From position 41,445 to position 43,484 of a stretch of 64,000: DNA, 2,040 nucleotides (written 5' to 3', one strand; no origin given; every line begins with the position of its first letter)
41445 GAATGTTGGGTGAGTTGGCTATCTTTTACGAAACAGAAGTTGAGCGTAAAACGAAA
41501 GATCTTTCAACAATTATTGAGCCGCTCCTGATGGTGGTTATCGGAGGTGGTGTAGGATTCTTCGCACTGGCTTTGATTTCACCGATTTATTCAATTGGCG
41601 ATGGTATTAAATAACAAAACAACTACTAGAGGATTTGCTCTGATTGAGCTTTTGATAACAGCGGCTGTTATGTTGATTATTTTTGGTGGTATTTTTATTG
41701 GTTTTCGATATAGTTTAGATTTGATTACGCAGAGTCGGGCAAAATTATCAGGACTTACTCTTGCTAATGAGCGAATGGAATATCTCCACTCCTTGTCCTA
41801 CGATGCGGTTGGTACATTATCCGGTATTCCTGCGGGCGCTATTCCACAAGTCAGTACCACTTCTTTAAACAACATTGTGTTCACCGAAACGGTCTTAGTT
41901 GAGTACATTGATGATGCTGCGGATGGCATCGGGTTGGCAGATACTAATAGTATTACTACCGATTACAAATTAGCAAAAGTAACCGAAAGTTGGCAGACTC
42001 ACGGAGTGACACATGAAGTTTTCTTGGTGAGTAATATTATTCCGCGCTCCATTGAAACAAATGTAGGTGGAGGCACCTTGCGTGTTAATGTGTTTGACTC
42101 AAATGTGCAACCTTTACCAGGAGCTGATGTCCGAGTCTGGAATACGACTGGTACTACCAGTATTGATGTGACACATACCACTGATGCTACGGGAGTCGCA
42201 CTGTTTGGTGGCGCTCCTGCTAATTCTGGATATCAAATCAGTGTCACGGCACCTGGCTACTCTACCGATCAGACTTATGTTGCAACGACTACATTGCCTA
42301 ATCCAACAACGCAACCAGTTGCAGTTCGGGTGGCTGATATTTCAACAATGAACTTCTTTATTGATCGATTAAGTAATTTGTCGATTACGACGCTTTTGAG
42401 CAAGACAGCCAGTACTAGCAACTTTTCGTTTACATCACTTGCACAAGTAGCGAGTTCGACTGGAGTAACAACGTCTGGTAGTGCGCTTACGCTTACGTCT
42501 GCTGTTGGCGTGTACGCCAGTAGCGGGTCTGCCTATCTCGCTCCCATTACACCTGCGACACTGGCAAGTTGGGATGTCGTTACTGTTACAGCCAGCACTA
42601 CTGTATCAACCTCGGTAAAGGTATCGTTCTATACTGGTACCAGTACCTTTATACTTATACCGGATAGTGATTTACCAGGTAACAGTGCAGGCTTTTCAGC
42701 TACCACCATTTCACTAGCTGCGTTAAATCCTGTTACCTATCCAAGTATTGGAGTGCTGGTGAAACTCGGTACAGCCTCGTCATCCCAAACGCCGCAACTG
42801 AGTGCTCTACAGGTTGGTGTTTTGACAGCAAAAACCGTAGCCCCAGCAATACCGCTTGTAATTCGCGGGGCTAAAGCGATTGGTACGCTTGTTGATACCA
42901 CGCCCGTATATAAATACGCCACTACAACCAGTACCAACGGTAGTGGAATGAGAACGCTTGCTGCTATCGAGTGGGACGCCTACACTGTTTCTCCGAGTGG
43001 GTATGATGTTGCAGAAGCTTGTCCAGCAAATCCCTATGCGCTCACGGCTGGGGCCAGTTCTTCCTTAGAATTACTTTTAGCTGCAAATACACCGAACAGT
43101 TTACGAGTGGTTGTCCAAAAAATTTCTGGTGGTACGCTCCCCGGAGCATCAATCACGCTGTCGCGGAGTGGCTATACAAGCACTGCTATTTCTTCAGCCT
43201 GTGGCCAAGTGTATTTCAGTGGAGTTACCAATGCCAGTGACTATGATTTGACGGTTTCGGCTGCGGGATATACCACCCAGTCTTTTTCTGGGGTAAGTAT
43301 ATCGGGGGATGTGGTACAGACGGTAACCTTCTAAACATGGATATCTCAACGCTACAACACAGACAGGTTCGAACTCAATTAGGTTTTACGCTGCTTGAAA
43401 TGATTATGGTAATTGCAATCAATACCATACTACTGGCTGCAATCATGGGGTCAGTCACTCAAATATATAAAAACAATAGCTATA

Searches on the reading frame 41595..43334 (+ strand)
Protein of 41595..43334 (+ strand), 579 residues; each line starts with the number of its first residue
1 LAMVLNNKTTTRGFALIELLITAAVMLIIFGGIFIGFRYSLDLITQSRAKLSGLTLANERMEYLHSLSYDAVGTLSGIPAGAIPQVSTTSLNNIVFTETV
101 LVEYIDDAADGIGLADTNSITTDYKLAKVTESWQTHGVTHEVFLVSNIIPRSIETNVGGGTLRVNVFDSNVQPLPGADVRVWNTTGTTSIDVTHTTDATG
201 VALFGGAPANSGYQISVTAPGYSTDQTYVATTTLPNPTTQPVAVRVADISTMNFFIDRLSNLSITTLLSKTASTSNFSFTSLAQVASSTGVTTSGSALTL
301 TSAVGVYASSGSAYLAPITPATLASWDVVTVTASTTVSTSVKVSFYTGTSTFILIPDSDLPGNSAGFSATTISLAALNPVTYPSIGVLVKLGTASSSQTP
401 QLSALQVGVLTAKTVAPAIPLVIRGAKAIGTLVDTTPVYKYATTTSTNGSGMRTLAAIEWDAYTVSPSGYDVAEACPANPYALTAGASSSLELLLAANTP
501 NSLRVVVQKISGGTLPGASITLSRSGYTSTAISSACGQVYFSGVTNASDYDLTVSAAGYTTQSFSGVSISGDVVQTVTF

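Call 29: search_protein_families(library=pfam, proteins=[window:41595-43334:+], max_evalue=0.00001)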
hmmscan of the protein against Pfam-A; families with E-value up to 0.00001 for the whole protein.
window:41595-43334:+ (579 aa): 2 families
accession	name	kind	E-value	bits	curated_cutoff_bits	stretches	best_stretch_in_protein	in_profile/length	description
PF13620.12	CarboxypepD_reg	-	1.5e-12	48.1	32.3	2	504-579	3-79/82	Carboxypeptidase regulatory-like domain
PF17802.7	SpaA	-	5.7e-06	26.8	23.1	0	162-227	3-70/91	Prealbumin-like fold domain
